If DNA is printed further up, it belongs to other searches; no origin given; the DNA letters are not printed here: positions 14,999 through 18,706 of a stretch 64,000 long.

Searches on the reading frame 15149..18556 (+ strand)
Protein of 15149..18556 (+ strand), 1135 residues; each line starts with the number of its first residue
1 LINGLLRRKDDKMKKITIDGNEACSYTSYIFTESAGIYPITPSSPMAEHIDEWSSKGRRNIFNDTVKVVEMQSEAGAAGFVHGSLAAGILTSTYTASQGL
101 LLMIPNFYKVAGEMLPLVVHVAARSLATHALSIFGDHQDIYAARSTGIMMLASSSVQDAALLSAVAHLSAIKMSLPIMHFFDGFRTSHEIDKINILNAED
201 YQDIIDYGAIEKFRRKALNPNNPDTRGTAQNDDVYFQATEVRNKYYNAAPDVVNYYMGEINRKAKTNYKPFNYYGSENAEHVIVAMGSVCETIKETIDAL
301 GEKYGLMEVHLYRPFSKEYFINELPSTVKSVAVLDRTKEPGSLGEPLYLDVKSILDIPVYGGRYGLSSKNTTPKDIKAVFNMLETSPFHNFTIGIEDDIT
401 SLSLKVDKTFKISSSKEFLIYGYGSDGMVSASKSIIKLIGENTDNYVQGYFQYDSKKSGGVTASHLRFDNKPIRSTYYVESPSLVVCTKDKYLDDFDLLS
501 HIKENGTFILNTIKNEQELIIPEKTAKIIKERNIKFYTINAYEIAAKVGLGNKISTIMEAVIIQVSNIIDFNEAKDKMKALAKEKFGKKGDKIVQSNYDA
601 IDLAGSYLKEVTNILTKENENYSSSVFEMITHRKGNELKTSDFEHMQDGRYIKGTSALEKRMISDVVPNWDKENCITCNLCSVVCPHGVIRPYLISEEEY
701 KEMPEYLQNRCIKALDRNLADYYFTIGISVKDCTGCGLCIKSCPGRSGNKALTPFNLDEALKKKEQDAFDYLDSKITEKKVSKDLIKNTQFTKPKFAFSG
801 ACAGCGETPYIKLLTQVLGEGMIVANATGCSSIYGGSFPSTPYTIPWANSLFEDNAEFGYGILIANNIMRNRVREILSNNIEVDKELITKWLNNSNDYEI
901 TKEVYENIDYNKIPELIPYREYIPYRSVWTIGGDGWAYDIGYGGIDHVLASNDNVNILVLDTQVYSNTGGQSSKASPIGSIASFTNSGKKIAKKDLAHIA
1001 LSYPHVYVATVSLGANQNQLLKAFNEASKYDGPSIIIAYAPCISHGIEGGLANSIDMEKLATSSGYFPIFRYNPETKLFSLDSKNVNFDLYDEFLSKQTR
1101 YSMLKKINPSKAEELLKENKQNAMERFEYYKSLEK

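Call 63: search_protein_families(library=pfam, proteins=[window:15149-18556:+], max_evalue=0.00001)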
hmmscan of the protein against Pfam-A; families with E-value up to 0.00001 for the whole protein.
window:15149-18556:+ (1135 aa): 12 families
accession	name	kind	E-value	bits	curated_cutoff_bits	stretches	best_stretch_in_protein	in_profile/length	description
PF01855.24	POR_N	-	1e-72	245.1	27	1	35-257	11-230/231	Pyruvate flavodoxin/ferredoxin oxidoreductase, thiamine diP-bdg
PF01558.24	POR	-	2.1e-30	106.6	27.4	1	424-604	1-171/173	Pyruvate ferredoxin/flavodoxin oxidoreductase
PF17147.9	PFOR_II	-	4.5e-13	49.9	27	1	279-376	1-102/102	Pyruvate:ferredoxin oxidoreductase core domain II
PF02775.26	TPP_enzyme_C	-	3.3e-09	37.1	21.9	1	924-1037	45-150/151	Thiamine pyrophosphate enzyme, C-terminal TPP binding domain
PF13237.11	Fer4_10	-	2.1e-07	31.2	25.5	0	728-805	4-45/53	4Fe-4S dicluster domain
PF12838.12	Fer4_7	-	4e-07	30.8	27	1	674-744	1-49/52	4Fe-4S dicluster domain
PF12837.12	Fer4_6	-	4e-07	30.1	25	1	667-690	1-24/24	4Fe-4S binding domain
PF10371.14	EKR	-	5.7e-07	29.7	27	1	620-663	13-54/55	Domain of unknown function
PF00037.32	Fer4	-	1.6e-06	28.1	21.1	0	669-691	2-24/24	4Fe-4S binding domain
PF14697.11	Fer4_21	-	1.7e-06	28.5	35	0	669-690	35-57/59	4Fe-4S dicluster domain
PF13187.11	Fer4_9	-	4.7e-06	27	27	1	674-745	1-49/52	4Fe-4S dicluster domain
PF13484.11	Fer4_16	-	1e-05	26.7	30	0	674-744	1-64/66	4Fe-4S double cluster binding domain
